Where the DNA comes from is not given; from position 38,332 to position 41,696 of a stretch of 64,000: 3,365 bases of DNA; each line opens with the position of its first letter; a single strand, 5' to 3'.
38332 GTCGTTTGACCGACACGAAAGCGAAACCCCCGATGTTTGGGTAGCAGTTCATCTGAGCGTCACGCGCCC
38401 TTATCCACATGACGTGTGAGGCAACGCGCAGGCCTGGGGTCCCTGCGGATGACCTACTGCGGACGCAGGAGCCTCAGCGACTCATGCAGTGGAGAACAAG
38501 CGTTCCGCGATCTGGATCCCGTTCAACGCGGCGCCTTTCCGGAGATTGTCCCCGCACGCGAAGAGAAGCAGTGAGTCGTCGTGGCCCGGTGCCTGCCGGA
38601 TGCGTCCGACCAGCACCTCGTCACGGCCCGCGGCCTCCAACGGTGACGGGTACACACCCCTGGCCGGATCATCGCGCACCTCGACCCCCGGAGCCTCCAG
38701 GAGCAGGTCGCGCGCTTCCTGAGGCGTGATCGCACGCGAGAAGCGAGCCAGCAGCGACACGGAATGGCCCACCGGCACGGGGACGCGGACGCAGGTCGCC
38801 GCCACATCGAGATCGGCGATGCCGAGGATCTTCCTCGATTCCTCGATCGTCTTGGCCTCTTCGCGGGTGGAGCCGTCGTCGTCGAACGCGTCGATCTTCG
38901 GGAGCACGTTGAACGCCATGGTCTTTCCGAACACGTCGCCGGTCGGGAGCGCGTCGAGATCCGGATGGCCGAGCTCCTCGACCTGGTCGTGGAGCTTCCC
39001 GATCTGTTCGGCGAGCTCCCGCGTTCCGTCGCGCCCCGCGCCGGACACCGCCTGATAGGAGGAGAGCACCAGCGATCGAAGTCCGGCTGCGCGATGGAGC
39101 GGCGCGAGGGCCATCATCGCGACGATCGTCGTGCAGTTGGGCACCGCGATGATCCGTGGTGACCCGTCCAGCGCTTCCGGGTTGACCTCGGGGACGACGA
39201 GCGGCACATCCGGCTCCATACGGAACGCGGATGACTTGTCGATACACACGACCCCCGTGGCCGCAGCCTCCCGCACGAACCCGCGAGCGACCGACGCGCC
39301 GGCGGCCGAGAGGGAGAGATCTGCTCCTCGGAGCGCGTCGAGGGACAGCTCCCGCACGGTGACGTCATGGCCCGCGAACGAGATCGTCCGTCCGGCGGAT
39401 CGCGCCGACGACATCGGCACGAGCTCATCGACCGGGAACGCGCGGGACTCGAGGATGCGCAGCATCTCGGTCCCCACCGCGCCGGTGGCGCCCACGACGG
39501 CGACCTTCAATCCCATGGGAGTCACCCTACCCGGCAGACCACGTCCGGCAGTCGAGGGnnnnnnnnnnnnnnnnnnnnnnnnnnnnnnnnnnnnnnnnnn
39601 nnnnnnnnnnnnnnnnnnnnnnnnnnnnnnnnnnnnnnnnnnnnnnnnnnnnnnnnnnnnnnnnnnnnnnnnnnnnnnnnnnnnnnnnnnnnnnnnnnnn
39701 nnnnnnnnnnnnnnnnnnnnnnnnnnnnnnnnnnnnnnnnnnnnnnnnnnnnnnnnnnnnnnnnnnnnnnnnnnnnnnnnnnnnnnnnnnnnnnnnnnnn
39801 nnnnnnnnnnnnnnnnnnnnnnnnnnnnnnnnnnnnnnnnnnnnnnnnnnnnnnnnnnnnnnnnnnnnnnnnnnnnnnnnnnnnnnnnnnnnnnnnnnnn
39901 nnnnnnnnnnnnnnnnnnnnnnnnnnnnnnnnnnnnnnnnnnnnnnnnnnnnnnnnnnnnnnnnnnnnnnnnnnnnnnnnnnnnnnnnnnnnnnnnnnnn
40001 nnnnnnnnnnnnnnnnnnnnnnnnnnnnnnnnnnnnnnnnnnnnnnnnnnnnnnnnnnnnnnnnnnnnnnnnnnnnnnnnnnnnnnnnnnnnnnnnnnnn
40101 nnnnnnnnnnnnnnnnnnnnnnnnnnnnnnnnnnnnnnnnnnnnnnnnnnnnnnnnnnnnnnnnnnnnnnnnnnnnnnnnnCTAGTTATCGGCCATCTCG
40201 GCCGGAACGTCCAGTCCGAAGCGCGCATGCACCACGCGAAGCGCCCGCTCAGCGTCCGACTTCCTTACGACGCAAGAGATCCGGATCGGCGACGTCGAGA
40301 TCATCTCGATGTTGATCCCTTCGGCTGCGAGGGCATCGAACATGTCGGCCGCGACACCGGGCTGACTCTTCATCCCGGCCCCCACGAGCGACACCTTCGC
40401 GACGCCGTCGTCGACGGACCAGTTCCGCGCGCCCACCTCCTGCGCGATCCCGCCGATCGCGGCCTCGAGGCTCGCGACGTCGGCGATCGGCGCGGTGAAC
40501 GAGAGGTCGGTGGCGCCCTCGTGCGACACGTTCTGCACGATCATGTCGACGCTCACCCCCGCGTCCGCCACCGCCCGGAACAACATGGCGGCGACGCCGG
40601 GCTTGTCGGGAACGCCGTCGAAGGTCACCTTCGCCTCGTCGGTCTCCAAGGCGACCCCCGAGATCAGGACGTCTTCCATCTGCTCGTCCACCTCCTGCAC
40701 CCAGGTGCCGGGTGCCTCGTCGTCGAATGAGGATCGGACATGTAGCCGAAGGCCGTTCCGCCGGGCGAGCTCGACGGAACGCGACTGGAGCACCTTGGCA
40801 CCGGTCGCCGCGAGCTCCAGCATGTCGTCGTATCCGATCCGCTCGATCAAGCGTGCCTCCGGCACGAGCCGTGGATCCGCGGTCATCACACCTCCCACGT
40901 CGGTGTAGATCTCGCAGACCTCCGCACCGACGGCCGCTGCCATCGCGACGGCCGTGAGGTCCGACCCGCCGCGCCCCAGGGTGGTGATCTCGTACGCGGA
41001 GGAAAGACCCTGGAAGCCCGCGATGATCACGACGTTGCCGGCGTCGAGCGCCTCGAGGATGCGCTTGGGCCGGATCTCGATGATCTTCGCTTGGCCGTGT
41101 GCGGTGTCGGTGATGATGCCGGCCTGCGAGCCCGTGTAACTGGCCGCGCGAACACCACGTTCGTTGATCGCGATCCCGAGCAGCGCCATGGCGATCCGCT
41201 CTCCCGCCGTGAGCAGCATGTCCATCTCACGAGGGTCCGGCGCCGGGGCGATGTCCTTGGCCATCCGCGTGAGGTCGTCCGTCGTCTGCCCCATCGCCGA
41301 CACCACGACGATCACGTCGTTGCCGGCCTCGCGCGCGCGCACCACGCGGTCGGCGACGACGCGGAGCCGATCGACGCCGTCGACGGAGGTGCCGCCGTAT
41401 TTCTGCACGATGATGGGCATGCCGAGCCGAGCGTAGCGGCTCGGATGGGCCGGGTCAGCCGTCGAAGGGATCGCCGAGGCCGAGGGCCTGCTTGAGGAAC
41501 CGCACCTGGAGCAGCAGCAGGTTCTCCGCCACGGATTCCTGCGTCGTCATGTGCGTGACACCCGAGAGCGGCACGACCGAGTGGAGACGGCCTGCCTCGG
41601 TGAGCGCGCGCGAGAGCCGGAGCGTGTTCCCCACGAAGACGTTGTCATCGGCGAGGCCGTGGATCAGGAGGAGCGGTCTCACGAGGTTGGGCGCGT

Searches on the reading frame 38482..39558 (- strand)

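Call 66: search_protein_families(library=pfam, max_evalue=0.0001, proteins=[window:38482-39558:-])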
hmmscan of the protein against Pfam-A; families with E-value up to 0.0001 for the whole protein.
window:38482-39558:- (358 aa): 2 families
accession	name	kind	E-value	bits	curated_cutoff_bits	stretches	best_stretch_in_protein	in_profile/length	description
PF02774.23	Semialdhyde_dhC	-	3.7e-46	158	26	1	151-341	1-184/184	Semialdehyde dehydrogenase, dimerisation domain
PF01118.30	Semialdhyde_dh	-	5.9e-34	117.5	26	1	18-131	1-119/121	Semialdehyde dehydrogenase, NAD binding domain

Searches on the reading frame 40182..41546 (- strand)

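Call 66: search_protein_families(library=pfam, max_evalue=0.0001, proteins=[window:40182-41546:-])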
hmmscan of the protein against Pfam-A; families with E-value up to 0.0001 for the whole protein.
window:40182-41546:- (454 aa): 4 families
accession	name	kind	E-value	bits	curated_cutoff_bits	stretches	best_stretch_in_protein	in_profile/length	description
PF00696.33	AA_kinase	-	1.8e-49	169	24.9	1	45-272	2-234/234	Amino acid kinase family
PF22468.2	ACT_9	-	5.4e-36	122.6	27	2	385-443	1-61/61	ACT domain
PF13840.12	ACT_7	-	9e-22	77.1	27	1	378-440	2-64/65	ACT domain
PF01842.31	ACT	-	8.1e-19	67.5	27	2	309-364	4-58/66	ACT domain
